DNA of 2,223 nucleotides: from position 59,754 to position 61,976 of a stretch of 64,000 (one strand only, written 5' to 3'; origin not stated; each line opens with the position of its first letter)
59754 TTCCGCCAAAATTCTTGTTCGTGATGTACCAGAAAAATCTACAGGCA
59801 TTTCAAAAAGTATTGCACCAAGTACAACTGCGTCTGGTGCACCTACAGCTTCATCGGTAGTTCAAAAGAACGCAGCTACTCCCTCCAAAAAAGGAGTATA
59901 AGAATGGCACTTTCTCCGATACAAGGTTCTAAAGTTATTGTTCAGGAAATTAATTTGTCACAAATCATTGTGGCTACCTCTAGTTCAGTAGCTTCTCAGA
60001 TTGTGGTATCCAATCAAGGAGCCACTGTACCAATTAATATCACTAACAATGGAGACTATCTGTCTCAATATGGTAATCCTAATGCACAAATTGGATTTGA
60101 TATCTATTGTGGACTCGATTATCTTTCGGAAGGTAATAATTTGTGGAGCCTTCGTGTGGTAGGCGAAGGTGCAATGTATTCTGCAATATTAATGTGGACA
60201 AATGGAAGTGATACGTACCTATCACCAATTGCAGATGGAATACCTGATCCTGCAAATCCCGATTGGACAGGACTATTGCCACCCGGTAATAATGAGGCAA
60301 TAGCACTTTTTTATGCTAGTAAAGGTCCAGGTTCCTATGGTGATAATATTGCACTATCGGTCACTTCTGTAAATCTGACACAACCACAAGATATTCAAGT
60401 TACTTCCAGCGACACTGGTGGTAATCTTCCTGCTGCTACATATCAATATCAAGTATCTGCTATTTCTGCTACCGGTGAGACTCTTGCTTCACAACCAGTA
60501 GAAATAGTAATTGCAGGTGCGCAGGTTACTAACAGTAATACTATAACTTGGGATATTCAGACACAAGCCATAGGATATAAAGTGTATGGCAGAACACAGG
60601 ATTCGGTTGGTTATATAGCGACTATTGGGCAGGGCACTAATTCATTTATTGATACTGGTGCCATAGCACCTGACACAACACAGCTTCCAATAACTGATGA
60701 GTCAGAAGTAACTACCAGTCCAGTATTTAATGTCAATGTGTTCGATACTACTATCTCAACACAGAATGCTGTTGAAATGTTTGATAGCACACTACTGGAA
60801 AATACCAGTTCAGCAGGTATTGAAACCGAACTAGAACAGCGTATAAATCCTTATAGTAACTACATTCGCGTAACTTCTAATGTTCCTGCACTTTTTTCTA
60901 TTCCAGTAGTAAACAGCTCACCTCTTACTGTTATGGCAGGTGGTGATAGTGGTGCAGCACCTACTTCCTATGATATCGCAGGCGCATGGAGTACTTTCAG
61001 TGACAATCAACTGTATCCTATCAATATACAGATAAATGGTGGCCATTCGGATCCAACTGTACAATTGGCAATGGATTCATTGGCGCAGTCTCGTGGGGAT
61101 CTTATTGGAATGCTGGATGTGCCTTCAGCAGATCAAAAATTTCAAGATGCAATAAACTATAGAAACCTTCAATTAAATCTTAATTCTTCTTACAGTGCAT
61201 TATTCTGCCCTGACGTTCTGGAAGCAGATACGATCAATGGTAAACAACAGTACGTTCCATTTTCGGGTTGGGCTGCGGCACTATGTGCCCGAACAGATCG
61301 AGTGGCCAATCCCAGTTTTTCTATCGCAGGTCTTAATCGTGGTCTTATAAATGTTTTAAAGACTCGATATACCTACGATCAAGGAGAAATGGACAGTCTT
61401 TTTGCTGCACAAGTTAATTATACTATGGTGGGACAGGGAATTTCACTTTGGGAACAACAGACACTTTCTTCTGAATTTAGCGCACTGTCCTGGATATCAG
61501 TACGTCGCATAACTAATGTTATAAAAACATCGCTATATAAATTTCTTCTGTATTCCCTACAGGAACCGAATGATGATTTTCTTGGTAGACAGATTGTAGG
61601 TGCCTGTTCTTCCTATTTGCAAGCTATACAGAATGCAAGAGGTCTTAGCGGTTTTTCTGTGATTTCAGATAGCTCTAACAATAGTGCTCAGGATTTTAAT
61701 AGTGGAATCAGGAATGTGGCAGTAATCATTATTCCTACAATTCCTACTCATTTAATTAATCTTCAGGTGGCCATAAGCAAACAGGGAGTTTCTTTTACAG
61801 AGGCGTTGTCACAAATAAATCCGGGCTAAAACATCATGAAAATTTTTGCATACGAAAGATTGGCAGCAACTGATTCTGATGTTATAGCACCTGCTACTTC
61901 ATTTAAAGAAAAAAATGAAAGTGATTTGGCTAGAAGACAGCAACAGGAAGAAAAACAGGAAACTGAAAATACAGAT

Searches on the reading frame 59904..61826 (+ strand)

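Call 5: search_protein_families(library=phrogs, max_evalue=1, proteins=[window:59904-61826:+])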
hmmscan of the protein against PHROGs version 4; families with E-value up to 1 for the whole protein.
window:59904-61826:+ (641 aa): 6 families
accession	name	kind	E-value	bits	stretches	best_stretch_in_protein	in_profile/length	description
phrog_23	-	tail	2e-70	238.9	1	9-634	25-472/496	tail sheath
phrog_10581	-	tail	2.7e-18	66.7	1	426-626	699-911/915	tail sheath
phrog_19666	-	tail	6.6e-13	49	1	365-583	726-945/985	tail sheath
phrog_13288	-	unknown function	7.4e-07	29.9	1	509-626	78-197/208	-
phrog_24448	-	unknown function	0.52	11.3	1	178-285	14-117/140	-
phrog_752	-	head and packaging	0.68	9.7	1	163-269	302-422/475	major head protein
